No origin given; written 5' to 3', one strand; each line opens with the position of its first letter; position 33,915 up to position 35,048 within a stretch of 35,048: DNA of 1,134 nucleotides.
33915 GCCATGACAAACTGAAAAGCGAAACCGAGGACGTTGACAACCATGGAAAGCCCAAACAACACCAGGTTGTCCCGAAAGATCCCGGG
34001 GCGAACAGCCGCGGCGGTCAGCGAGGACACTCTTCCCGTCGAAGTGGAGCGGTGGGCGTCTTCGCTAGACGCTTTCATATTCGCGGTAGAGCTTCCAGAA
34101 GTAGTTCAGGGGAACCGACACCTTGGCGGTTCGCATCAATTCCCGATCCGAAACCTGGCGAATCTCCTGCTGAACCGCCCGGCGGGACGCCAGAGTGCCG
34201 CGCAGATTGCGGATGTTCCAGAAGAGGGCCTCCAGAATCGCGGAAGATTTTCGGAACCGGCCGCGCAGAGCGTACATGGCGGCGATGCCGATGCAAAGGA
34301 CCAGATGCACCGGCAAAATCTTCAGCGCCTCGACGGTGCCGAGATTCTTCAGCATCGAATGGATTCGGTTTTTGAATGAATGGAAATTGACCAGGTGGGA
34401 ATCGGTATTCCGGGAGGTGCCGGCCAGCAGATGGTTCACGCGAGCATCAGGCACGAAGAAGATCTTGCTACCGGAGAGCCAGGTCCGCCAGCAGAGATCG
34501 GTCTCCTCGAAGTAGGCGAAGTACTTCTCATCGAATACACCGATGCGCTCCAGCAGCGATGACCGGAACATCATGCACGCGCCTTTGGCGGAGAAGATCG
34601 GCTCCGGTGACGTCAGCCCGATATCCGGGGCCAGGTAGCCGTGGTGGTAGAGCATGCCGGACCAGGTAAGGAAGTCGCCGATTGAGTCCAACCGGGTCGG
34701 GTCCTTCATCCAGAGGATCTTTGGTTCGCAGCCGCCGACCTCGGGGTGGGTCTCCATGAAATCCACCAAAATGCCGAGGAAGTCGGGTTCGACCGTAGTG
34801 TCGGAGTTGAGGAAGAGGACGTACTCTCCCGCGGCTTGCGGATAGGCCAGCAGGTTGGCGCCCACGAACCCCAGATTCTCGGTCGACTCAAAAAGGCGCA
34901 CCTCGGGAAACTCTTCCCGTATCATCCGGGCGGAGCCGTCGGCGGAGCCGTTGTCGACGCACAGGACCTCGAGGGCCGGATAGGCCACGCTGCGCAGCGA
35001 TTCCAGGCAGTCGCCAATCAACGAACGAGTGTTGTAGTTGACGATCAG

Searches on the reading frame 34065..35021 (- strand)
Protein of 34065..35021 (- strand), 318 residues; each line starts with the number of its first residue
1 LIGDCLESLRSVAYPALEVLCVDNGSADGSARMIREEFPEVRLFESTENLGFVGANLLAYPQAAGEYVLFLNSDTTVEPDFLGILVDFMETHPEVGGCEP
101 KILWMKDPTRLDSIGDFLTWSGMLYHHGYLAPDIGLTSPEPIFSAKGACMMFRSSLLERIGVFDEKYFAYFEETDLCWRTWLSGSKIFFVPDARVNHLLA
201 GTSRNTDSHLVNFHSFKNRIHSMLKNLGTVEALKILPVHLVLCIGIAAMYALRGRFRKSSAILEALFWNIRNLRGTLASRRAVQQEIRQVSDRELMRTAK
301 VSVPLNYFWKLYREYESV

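Call 6: search_protein_families(library=pfam, proteins=[window:34065-35021:-], max_evalue=0.01)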
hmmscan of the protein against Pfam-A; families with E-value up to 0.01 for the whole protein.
window:34065-35021:- (318 aa): 4 families
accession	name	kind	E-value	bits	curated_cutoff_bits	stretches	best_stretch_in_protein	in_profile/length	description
PF00535.33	Glycos_transf_2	-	4.3e-21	76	23.3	1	2-160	13-167/168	Glycosyl transferase family 2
PF13641.12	Glyco_tranf_2_3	-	1.9e-15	57.9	27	1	2-198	16-212/230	Glycosyltransferase like family 2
PF13632.12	Glyco_trans_2_3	-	1.9e-12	47.8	27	1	67-196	1-122/198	Glycosyl transferase family group 2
PF13506.12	Glyco_transf_21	-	0.0012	18.8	21.7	1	57-163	23-120/174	Glycosyl transferase family 21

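Call 26: search_protein_families(library=ncbifam, proteins=[window:34065-35021:-], max_evalue=0.001)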
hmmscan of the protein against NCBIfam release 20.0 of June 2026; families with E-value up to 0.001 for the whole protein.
window:34065-35021:- (318 aa): 13 families
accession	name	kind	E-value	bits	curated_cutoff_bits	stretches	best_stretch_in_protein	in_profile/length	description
TIGR03965.1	mycofact_glyco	equivalog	1.6e-13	50.4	280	1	3-197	90-280/467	mycofactocin biosynthesis glycosyltransferase MftF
NF038299.1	EPS_HpsN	equivalog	8.2e-13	48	425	1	4-236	18-263/317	hormogonium polysaccharide biosynthesis glycosyltransferase HpsN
TIGR03937.1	PgaC_IcaA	equivalog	1.6e-12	47.1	422.3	1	3-97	61-158/407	poly-beta-1,6-N-acetyl-D-glucosamine synthase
TIGR01556.1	rhamnosyltran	subfamily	7.8e-12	44.9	200.55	1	11-260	16-272/281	rhamnosyltransferase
NF041875.1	EPS_EpsD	equivalog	1.8e-10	40.8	370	1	8-197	20-206/325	exopolysaccharide biosynthesis glycosyltransferase EpsD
NF007482.0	PRK10073.1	equivalog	1.1e-08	34.5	423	1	4-102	23-124/334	glycosyltransferase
TIGR04283.1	glyco_like_mftF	equivalog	2.1e-07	30.8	182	1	2-94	14-103/221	TIGR04283 family arsenosugar biosynthesis glycosyltransferase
TIGR04242.1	nodulat_NodC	equivalog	3.4e-06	26.3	550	1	3-98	65-164/395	chitooligosaccharide synthase NodC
NF047683.1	TeichurnBiosyTuaG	equivalog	4e-06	26.6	400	1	2-92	21-114/252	teichuronic acid biosynthesis protein TuaG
NF038302.1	EPS_HpsE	equivalog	4.8e-06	25.8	300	1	16-118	33-143/307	hormogonium polysaccharide biosynthesis glycosyltransferase HpsE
NF041394.1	GtaseAglG_Halo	equivalog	9.2e-06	25.1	440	1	4-199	20-217/304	glucosyl-dolichyl phosphate glucuronosyltransferase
TIGR03111.1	glyc2_xrt_Gpos1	hypoth_equivalog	4.9e-05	22.3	363.95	1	3-107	65-174/439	TIGR03111 family XrtG-associated glycosyltransferase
NF045692.1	OglycostaseCruG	equivalog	0.00054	19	600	0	2-195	56-253/386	2'-O-glycosyltransferase CruG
